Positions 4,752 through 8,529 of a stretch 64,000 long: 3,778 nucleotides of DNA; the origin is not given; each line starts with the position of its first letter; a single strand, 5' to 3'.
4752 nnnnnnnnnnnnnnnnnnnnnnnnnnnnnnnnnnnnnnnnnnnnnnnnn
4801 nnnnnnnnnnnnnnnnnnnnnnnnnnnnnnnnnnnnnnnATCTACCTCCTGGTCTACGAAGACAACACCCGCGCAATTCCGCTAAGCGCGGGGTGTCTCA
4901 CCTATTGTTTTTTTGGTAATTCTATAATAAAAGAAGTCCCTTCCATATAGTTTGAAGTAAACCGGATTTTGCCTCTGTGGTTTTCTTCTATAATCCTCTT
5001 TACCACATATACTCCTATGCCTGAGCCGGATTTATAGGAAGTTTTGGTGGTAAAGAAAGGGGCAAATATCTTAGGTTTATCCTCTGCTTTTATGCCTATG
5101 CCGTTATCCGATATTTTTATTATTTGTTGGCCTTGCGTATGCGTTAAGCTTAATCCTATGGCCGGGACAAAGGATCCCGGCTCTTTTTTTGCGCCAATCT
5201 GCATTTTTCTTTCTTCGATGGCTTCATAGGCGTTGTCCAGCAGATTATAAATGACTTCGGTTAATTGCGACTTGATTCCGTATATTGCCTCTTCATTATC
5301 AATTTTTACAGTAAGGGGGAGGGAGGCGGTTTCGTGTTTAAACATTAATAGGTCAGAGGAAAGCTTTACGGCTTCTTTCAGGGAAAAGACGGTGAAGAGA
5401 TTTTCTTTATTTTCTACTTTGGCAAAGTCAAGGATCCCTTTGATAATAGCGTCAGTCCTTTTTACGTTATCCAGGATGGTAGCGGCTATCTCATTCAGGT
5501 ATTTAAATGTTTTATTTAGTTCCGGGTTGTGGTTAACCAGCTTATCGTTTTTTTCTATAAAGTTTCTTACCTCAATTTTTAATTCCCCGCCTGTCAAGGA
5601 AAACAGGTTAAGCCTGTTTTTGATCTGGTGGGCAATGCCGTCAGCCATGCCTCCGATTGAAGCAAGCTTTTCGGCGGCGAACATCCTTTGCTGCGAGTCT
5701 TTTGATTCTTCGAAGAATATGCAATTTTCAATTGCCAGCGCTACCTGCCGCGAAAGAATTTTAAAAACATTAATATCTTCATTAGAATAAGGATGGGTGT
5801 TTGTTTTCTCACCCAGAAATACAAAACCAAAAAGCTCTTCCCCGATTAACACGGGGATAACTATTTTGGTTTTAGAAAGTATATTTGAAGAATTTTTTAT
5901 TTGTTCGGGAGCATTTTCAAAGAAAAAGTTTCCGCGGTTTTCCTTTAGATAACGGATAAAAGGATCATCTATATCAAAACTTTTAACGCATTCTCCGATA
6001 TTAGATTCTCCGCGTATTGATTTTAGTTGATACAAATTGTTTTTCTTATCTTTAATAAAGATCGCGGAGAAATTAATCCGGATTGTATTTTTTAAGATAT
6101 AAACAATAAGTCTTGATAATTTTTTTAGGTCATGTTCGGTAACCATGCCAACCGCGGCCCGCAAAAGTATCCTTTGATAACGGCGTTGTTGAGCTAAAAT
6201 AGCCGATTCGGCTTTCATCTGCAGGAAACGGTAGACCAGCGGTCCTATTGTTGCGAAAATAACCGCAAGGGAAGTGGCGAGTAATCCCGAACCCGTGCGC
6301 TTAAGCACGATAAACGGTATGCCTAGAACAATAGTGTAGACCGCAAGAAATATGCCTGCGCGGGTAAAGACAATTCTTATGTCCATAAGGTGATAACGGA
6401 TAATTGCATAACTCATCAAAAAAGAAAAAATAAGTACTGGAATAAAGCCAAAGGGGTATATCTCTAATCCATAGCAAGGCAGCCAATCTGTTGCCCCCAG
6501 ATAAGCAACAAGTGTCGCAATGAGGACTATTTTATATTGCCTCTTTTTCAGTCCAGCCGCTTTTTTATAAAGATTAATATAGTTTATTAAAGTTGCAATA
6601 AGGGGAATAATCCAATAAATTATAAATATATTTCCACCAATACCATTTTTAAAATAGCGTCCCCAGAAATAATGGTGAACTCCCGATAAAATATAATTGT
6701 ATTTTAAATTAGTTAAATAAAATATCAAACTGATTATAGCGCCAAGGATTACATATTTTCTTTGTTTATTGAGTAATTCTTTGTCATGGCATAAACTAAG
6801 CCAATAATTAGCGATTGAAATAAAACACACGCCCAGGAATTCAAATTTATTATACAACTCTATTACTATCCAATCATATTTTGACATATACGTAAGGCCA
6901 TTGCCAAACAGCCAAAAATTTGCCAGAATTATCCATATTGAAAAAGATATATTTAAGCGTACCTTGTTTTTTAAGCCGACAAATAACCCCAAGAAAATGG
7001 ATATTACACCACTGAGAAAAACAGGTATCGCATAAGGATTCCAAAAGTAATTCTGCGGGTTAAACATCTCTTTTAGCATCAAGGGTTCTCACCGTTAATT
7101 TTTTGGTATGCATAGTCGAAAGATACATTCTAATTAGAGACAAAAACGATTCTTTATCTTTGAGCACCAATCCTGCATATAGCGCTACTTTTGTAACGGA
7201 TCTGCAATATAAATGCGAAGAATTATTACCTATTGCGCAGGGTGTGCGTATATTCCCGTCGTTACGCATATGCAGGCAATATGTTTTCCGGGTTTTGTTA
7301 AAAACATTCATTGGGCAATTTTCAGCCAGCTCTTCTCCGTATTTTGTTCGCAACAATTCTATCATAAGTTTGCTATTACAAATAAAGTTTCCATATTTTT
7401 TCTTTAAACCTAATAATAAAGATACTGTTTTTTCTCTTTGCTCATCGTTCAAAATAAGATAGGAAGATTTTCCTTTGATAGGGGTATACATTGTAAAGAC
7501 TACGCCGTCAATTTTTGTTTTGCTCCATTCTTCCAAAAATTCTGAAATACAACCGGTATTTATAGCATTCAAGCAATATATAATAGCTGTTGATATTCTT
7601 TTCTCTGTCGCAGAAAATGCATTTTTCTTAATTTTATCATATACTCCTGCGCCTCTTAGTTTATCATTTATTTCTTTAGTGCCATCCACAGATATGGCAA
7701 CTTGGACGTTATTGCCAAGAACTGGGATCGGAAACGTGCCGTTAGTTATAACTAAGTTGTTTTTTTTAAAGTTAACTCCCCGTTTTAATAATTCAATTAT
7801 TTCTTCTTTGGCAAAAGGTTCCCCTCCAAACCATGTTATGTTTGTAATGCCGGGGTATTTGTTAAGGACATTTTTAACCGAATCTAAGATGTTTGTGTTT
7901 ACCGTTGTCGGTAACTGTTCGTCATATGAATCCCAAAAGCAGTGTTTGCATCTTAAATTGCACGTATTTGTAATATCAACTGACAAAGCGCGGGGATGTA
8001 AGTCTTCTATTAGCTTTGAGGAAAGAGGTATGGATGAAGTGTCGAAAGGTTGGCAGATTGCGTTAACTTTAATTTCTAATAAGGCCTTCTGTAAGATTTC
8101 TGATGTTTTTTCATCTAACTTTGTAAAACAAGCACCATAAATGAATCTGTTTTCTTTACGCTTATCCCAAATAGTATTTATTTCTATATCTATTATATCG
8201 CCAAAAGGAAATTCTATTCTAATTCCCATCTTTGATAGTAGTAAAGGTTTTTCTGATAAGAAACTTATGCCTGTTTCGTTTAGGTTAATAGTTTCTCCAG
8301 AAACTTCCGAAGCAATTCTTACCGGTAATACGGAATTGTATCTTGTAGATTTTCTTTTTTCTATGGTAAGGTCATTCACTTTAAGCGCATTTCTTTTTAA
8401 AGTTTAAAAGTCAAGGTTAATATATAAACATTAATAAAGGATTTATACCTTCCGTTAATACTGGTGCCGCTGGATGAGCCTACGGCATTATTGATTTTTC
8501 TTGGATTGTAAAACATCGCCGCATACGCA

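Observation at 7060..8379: PilZ-like domain fused to a radical SAM enzyme, inside a porin / histidine-kinase / receiver operon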

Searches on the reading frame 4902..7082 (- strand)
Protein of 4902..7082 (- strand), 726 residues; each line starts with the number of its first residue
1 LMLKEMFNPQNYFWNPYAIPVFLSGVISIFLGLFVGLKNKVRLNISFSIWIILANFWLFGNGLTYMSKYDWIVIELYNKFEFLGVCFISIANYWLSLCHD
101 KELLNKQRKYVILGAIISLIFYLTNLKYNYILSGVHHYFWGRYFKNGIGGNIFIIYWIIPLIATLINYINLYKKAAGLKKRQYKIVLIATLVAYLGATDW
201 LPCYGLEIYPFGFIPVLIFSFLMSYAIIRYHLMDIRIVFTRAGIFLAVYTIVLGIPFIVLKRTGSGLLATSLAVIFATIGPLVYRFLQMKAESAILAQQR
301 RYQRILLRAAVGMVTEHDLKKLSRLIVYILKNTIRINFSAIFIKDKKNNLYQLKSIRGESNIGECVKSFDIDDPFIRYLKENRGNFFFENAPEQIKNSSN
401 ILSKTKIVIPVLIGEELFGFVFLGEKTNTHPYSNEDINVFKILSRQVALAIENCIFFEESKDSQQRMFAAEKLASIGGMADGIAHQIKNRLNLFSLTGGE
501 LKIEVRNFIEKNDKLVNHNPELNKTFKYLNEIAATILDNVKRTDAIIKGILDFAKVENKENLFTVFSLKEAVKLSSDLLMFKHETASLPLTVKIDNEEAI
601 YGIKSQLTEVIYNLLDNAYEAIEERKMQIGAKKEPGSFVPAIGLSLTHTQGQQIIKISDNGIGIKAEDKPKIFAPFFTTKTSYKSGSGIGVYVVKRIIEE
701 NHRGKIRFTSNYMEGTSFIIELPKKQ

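Call 3: search_protein_families(library=pfam, proteins=[window:4902-7082:-], max_evalue=0.1)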
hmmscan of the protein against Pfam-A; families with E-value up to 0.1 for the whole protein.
window:4902-7082:- (726 aa): 7 families
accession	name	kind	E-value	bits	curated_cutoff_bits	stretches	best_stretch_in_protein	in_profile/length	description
PF02518.31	HATPase_c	-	1.8e-21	77.1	26.4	1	604-725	3-110/111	Histidine kinase-, DNA gyrase B-, and HSP90-like ATPase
PF16927.11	HisKA_7TM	-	2.4e-14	54.2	28.6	1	21-235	2-222/224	N-terminal 7TM region of histidine kinase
PF13492.12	GAF_3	-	2.1e-07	31.8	27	1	329-453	12-129/129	GAF domain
PF13185.12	GAF_2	-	7.6e-06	26.6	28.6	1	317-452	2-136/136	GAF domain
PF14501.12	HATPase_c_5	-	0.0005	20.4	22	1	607-709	6-89/102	GHKL domain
PF01590.32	GAF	-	0.0059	17.6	22.4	1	400-451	84-133/133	GAF domain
PF00512.31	HisKA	-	0.078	13.5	26.9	0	530-558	37-65/66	His Kinase A (phospho-acceptor) domain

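Call 4: search_protein_families(library=ncbifam, proteins=[window:4902-7082:-], max_evalue=0.1)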
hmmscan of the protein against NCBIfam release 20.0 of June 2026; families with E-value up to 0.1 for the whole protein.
window:4902-7082:- (726 aa): 72 families (the best 25 are shown)
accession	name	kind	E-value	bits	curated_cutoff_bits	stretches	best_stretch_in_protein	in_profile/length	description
NF008468.0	PRK11360.1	equivalog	1.3e-31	109.6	646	1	459-725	379-609/616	two-component system sensor histidine kinase AtoS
NF010411.0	PRK13837.1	equivalog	7.3e-29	100.3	647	1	289-725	262-676/828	two-component system VirA-like sensor kinase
TIGR02916.1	PEP_his_kin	equivalog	8.2e-29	100.7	300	1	302-723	303-679/679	XrtA/PEP-CTERM system histidine kinase PrsK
NF046044.1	PnpS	equivalog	7.3e-24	84.5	400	1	534-723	211-390/390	two-component system histidine kinase PnpS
NF052573.1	HisKinEspAMyxo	equivalog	4.1e-22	78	1400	1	459-722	367-609/755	serine histidine kinase EspA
NF052574.1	HisKinEspCMyxo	equivalog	1.9e-20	72.6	1200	1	460-724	401-637/785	serine histidine kinase EspC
NF047496.1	HK_LIC11548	equivalog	2.3e-20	72.9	750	1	463-723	347-588/589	LIC_11548 family sensor histidine kinase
NF007688.0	PRK10364.1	equivalog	2.6e-20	72.6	479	1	447-725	206-452/460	two-component system sensor histidine kinase ZraS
NF046026.1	HisKinCckACaul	equivalog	9.3e-18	63.7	1000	1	459-725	285-533/678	cell cycle histidine kinase CckA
NF038348.1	T2SS_HK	subfamily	1.1e-17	63.7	450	1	461-723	312-572/574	histidine kinase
TIGR02966.1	phoR_proteo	equivalog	1.9e-17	63.3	334.2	1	526-721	147-332/333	phosphate regulon sensor histidine kinase PhoR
NF047874.1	MASE3_PAS_HK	subfamily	2.4e-16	59.7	560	1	644-725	543-626/655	MASE3 domain-containing sensor histidine kinase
NF047466.1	hybrid_RR_LvrB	exception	6.5e-16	58.5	500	1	467-724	143-376/377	hybrid histidine kinase/response regulator LvrB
NF046020.1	HisKinCckABruc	equivalog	1.8e-15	55.9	1000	1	458-724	462-707/868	cell cycle histidine kinase CckA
NF041947.1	LuxQ_Vibrio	equivalog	2.9e-15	55.3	1200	1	545-724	522-696/843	quorum-sensing autoinducer 2 sensor kinase/phosphatase LuxQ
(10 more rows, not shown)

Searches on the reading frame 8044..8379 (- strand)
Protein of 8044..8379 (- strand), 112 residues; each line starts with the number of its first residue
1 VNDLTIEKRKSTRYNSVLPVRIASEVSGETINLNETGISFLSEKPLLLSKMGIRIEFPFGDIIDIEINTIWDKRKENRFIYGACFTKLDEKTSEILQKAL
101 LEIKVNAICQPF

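Call 26: search_solved_structures(query=A2, max_evalue=1, show_alignments=3)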
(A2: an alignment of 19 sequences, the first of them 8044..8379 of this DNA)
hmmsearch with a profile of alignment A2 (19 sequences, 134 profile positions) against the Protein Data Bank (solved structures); distinct sequences matched with E-value up to 1: 7.
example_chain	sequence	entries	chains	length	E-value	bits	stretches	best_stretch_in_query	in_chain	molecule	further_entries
5vx6_A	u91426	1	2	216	0.024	17.8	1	3-81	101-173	Uncharacterized protein YpfA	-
3rfi_A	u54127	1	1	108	0.2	14.8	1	37-91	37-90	Asp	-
6dzi_s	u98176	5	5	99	0.38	13.9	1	33-70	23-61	30S ribosomal protein S10 | Small ribosomal subunit protein uS10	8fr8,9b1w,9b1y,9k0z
32nj_J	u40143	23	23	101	0.38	13.9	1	32-70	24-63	Small ribosomal subunit protein uS10 | 30S ribosomal protein S10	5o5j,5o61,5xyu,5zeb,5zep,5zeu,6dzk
8yp6_j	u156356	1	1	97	0.39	13.9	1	33-70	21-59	Small ribosomal subunit protein uS10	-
7kgb_j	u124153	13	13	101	0.7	13.1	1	36-70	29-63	30S ribosomal protein S10 | Small ribosomal subunit protein uS10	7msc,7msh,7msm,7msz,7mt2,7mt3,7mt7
5v93_j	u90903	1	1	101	0.7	13.1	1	36-70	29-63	30S ribosomal protein S10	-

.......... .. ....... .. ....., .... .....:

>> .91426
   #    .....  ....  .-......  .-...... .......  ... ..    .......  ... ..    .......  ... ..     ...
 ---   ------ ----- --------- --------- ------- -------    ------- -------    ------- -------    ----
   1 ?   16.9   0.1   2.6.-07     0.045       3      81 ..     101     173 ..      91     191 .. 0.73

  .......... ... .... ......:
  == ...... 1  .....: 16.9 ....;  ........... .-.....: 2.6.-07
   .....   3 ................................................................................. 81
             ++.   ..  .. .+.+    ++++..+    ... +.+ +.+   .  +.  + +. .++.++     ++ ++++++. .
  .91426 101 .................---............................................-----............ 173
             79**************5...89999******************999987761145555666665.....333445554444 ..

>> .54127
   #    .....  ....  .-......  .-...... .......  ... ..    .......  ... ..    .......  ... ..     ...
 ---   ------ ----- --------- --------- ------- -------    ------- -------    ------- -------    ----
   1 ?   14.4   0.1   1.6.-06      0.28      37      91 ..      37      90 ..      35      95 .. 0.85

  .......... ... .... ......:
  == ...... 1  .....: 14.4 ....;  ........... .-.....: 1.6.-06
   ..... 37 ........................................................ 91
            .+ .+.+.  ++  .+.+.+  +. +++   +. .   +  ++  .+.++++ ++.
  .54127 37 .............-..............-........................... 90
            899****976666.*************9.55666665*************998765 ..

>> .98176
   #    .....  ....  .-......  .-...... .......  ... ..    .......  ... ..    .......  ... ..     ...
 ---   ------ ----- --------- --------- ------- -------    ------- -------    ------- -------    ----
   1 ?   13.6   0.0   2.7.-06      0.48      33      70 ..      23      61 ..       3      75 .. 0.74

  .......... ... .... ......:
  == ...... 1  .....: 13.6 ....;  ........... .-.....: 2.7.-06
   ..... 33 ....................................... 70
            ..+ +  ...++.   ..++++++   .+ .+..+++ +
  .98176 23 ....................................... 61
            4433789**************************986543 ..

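Call 33: predict_structure(alignment_id=A2)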
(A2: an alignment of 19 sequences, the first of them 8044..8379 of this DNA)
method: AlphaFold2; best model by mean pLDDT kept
length: 112 residues; sequences in the alignment: 19
mean_pLDDT: 80.9   pTM: 0.69
mean pLDDT of the five models: 80.9, 80.2, 80.1, 78.6, 77.6
residues with pLDDT >= 90: 44; 70-90: 49; 50-70: 7; < 50: 12
segments of 3 or more residues with pLDDT < 50: 1-8, 109-112
pLDDT, mean of each block of 10 residues (from residue 1): 46 74 80 89 89 88 92 91 91 90 66 47
secondary structure, 60 per line:
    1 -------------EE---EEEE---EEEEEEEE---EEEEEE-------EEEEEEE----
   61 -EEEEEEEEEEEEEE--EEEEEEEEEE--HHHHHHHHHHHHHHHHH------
elements in order: E19-22 E26-33 E37-42 E50-56 E62-75 E78-87 H90-106

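Call 36: fold_search(model_id=the predicted structure, library=pdb)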
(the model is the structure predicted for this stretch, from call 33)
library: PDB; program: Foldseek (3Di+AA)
matches with E <= 10: 1001; with E <= 0.001: 13
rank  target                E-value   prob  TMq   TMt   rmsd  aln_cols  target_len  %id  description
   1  5vx6_B                1.0e-04  1.00  0.72  0.41   2.9       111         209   18  Structure of Bacillus subtilis Inhibitor of motility (MotI/DgrA) (released 2017-11-22)
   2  5y6g                  1.9e-04  1.00  0.74  0.64   3.2       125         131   16  PilZ domain with c-di-GMP of YcgR from Escherichia coli (released 2018-07-18)
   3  5vx6_A                2.3e-04  1.00  0.76  0.43   2.8       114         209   17  Structure of Bacillus subtilis Inhibitor of motility (MotI/DgrA) (released 2017-11-22)
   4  4xrn_D                3.0e-04  1.00  0.73  0.77   2.5       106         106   14  Pilz domain with c-di-gmp of a protein from Pseudomonas aeruginosa (released 2016-02-03)
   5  4xrn_B                3.0e-04  1.00  0.67  0.73   2.9       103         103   14  Pilz domain with c-di-gmp of a protein from Pseudomonas aeruginosa (released 2016-02-03)
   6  4rt0_C                5.1e-04  1.00  0.65  0.67   3.6       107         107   16  Structure of the Alg44 PilZ domain from Pseudomonas aeruginosa PAO1 in complex with c-di-GMP (released 2015-04-08)
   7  4rt0_A                5.7e-04  1.00  0.65  0.66   3.6       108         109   14  Structure of the Alg44 PilZ domain from Pseudomonas aeruginosa PAO1 in complex with c-di-GMP (released 2015-04-08)
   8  4rt0_B                6.4e-04  1.00  0.64  0.67   3.4       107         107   13  Structure of the Alg44 PilZ domain from Pseudomonas aeruginosa PAO1 in complex with c-di-GMP (released 2015-04-08)
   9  4p00_A                6.4e-04  1.00  0.60  0.11   3.5       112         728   15  Bacterial Cellulose Synthase in complex with cyclic-di-GMP and UDP (released 2014-04-09)
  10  4hg6_A                8.4e-04  1.00  0.60  0.11   5.2       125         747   13  Structure of a cellulose synthase - cellulose translocation intermediate (released 2012-12-19)
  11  4i86_A                8.8e-04  1.00  0.64  0.69   3.4       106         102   20  Crystal structure of PilZ domain of CeSA from cellulose synthesizing bacterium (released 2013-04-03)
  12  5ej1_A                8.8e-04  1.00  0.64  0.12   4.2       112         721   12  Pre-translocation state of bacterial cellulose synthase (released 2016-03-30)
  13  4rt1_B                9.9e-04  1.00  0.69  0.72   3.3       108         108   15  Structure of the Alg44 PilZ domain (R95A mutant) from Pseudomonas aeruginosa PAO1 in complex with c-di-GMP (released 2015-04-08)
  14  4i86_B                1.0e-03  1.00  0.60  0.67   3.2       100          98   19  Crystal structure of PilZ domain of CeSA from cellulose synthesizing bacterium (released 2013-04-03)
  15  4rt1_A                1.1e-03  1.00  0.67  0.69   3.4       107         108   13  Structure of the Alg44 PilZ domain (R95A mutant) from Pseudomonas aeruginosa PAO1 in complex with c-di-GMP (released 2015-04-08)
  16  5xly_B                1.2e-03  1.00  0.67  0.62   3.7       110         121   17  Crystal structure of CheR1 in complex with c-di-GMP-bound MapZ (released 2017-08-23)
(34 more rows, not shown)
